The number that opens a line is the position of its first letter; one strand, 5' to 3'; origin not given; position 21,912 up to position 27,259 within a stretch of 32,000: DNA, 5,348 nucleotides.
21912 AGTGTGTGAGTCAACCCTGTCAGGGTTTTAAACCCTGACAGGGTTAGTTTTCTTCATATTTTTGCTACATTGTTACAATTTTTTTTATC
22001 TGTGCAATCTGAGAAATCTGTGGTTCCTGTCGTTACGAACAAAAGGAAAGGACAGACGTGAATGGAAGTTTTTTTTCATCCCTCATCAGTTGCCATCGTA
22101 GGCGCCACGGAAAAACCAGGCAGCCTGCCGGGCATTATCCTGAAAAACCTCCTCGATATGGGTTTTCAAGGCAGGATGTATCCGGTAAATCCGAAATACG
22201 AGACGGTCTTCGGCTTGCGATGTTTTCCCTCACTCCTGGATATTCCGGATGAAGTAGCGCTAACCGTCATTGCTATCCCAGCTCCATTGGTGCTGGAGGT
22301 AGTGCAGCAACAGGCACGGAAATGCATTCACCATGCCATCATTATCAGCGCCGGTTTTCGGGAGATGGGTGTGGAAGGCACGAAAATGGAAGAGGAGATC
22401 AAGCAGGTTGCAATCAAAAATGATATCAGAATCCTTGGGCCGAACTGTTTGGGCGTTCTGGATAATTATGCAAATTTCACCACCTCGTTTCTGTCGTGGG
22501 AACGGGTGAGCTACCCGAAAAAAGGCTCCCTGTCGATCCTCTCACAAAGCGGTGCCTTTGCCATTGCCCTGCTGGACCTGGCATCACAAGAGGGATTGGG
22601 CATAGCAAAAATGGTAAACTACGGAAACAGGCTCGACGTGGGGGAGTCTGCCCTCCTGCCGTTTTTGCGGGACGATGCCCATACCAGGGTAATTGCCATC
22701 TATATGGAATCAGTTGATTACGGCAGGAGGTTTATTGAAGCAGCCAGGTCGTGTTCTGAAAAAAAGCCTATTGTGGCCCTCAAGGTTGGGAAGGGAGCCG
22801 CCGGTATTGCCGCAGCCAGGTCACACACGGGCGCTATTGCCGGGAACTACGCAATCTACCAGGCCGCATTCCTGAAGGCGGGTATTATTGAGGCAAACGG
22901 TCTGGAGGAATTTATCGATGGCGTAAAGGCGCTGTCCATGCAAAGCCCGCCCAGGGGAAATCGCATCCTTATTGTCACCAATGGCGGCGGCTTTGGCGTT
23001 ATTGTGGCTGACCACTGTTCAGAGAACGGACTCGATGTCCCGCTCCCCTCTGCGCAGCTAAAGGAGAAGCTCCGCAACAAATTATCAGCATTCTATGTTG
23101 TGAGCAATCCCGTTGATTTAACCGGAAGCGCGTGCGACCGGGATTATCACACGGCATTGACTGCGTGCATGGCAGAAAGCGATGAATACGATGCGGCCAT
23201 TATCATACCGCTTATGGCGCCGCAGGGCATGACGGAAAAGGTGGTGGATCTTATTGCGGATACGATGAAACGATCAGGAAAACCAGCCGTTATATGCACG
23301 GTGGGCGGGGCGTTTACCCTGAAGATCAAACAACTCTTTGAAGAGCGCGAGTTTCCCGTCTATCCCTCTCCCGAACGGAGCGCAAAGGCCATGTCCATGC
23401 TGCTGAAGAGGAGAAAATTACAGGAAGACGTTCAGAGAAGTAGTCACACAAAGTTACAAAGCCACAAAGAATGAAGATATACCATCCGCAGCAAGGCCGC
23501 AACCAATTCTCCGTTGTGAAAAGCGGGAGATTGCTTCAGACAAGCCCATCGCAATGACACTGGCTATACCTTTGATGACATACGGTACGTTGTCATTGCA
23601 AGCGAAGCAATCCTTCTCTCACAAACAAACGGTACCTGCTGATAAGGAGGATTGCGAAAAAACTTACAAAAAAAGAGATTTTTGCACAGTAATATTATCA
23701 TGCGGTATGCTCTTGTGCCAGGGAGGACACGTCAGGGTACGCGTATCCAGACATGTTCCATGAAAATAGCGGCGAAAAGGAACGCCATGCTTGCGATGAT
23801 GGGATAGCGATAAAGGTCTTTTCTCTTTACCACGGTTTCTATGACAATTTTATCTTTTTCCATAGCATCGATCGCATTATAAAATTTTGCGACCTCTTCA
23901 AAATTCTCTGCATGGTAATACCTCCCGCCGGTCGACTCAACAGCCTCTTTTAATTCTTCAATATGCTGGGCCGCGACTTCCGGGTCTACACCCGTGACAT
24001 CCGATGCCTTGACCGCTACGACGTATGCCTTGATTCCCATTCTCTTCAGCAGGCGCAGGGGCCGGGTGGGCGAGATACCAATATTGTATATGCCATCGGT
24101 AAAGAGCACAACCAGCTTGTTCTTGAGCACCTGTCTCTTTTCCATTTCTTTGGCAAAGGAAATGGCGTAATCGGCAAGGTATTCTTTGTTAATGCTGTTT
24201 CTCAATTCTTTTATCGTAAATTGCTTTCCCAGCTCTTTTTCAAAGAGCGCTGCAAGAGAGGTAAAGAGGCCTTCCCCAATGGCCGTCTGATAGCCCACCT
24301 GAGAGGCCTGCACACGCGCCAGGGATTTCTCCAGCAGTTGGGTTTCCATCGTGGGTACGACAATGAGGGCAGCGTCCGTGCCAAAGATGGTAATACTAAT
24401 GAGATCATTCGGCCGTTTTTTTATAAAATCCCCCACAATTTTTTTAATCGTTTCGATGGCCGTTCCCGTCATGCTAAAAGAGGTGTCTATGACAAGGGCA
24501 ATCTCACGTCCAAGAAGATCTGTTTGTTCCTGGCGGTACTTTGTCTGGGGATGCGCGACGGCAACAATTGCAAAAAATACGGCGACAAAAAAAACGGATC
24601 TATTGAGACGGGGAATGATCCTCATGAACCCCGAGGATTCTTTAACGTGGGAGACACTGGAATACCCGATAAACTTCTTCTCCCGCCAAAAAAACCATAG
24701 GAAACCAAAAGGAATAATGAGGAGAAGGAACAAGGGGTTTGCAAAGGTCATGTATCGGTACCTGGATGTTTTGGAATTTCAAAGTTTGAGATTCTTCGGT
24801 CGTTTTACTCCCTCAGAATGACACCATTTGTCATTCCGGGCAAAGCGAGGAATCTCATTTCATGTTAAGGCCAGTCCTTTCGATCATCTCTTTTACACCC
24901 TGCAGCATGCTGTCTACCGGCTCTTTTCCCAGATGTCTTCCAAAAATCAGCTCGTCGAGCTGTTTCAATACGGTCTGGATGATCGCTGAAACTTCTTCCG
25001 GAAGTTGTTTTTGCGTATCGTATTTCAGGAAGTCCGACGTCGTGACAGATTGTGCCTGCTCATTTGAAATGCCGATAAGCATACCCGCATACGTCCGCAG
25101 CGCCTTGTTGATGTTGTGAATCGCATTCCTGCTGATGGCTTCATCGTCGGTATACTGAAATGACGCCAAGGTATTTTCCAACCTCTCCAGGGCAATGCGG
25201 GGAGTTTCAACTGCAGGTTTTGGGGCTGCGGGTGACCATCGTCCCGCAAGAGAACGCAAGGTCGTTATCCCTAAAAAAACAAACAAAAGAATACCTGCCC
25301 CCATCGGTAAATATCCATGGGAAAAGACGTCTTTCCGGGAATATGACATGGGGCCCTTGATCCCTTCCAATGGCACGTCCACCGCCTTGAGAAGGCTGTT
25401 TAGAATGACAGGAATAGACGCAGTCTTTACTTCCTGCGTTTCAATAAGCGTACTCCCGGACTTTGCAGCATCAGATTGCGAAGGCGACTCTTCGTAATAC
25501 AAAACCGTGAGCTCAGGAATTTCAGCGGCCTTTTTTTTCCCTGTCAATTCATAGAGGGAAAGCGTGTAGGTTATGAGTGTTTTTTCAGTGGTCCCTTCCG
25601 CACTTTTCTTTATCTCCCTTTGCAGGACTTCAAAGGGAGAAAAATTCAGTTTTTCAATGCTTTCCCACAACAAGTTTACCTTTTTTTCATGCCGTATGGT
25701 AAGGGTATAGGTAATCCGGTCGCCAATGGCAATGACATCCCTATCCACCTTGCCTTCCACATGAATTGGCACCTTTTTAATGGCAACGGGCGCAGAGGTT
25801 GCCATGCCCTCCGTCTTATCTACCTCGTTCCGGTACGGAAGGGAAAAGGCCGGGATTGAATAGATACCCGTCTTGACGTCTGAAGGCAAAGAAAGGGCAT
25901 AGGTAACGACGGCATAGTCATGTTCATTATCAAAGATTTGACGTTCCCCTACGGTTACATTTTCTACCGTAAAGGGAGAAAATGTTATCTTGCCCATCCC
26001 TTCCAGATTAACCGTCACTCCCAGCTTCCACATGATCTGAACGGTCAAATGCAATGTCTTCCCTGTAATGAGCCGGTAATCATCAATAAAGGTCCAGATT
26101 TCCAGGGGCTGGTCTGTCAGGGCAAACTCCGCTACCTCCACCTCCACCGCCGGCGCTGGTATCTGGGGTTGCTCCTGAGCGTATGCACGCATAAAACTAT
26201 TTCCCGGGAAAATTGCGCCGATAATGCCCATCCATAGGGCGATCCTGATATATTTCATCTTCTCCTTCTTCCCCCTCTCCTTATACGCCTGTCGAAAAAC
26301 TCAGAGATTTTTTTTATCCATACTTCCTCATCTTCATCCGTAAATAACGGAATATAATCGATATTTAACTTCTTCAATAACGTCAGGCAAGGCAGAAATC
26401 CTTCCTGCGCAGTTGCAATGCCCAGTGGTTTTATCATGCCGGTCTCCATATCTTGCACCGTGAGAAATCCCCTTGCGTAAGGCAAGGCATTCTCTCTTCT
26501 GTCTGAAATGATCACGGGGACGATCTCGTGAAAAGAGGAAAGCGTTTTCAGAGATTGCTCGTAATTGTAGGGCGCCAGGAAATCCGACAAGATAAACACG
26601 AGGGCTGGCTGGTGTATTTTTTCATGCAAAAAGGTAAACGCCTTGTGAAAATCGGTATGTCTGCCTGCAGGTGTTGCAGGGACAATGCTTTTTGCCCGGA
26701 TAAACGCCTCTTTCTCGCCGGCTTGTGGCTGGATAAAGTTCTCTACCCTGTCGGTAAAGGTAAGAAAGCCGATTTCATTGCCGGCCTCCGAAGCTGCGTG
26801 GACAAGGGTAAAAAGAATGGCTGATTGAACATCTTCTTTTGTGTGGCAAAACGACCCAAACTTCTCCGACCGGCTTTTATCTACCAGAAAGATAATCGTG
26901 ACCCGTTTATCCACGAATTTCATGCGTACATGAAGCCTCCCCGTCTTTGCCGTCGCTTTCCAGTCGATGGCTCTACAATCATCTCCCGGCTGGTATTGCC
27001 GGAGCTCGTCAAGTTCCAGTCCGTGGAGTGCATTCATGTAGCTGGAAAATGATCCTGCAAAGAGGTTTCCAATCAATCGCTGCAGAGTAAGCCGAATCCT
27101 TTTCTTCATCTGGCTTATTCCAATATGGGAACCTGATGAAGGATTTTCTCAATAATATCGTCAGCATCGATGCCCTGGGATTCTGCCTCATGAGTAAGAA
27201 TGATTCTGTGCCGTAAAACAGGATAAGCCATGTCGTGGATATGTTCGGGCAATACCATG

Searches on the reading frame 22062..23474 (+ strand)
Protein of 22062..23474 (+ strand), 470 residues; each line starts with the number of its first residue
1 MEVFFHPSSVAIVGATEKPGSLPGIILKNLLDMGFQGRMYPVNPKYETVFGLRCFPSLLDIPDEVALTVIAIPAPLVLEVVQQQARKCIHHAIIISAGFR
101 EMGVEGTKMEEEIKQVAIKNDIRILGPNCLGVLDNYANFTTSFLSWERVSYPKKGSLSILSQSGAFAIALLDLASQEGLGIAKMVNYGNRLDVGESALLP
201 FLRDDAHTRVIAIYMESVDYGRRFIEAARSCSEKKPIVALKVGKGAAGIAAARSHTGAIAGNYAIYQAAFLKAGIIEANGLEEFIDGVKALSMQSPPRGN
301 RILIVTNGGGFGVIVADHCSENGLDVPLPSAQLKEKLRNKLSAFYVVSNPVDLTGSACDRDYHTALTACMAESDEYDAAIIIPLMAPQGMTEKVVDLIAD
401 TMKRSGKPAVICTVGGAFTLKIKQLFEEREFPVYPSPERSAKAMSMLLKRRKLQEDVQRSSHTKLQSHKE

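Call 11: search_protein_families(library=ncbifam, proteins=[window:22062-23474:+], max_evalue=0.01)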
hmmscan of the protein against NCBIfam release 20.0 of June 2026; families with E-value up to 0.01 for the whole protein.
window:22062-23474:+ (470 aa): 6 families
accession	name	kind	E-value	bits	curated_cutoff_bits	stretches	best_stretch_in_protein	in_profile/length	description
TIGR02717.1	AcCoA-syn-alpha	equivalog_domain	4.4e-137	457.4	567.15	1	1-450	1-446/447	acetate--CoA ligase alpha subunit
NF045492.1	HydPropCoALig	equivalog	4.7e-107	359.1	1300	1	1-449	248-695/700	3-hydroxypropionate--CoA ligase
NF045494.1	AcCoALig_Archglob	equivalog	7.8e-101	338.5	1200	1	2-452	219-664/665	acetate--CoA ligase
NF045493.1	HydDutCoALig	equivalog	4.3e-85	286.7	1300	1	3-455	5-454/698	4-hydroxybutyrate--CoA ligase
NF004230.0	PRK05678.1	equivalog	1.1e-08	34.7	336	1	65-281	66-271/291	succinate--CoA ligase subunit alpha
TIGR01019.1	sucCoAalpha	subfamily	1.8e-07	30.9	353.2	1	64-261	63-251/286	succinate--CoA ligase subunit alpha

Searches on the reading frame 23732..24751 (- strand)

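Call 56: search_protein_families(library=pfam, proteins=[window:23732-24751:-], max_evalue=0.001)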
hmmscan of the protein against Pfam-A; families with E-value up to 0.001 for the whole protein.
window:23732-24751:- (339 aa): 2 families
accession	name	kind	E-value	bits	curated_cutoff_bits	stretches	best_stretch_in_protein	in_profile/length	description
PF00092.34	VWA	-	6e-13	49.8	23.8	1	198-292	90-173/174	von Willebrand factor type A domain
PF13519.12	VWA_2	-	6.9e-12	46.4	27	1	85-173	2-93/107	von Willebrand factor type A domain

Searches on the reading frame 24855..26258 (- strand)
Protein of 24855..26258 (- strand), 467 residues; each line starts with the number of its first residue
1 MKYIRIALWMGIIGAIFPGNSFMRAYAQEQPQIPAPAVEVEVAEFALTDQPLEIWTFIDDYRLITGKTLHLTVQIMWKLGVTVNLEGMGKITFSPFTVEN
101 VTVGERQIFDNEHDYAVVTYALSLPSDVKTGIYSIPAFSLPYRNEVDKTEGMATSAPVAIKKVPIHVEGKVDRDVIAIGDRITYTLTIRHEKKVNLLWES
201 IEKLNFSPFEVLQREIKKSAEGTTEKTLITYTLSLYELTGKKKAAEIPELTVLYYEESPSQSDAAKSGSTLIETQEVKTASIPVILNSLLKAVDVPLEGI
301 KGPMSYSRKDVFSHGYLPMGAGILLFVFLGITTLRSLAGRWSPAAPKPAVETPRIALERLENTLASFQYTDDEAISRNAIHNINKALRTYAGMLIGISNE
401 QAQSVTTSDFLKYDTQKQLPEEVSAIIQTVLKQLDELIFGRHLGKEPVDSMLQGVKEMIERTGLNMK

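Call 56: search_protein_families(library=pfam, proteins=[window:24855-26258:-], max_evalue=0.001)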
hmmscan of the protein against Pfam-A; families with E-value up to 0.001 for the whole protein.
window:24855-26258:- (467 aa): 1 family
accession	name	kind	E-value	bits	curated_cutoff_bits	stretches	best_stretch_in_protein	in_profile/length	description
PF13584.12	BatD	-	0.00085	20.4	24.1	0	170-233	2-61/92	BatD DUF11 like domain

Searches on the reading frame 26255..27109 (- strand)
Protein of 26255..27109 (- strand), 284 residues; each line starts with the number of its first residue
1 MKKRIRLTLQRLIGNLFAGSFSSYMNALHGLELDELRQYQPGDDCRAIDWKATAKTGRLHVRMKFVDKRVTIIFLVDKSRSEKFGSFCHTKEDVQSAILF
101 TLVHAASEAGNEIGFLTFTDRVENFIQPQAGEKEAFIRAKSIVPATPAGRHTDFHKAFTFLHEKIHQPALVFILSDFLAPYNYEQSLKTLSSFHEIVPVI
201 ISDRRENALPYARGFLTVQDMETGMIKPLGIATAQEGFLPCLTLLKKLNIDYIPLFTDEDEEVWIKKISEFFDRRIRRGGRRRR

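Call 56: search_protein_families(library=pfam, proteins=[window:26255-27109:-], max_evalue=0.001)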
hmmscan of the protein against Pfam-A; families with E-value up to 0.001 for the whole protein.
window:26255-27109:- (284 aa): 3 families
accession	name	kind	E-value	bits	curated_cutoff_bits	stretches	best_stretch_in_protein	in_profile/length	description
PF01882.25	DUF58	-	4.7e-47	160.4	23.4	1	35-228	1-194/216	Protein of unknown function DUF58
PF13519.12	VWA_2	-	3.3e-07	31.3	27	1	72-177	1-106/107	von Willebrand factor type A domain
PF05762.20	VWA_CoxE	-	5e-07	29.8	26.4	1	32-194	11-176/222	VWA domain containing CoxE-like protein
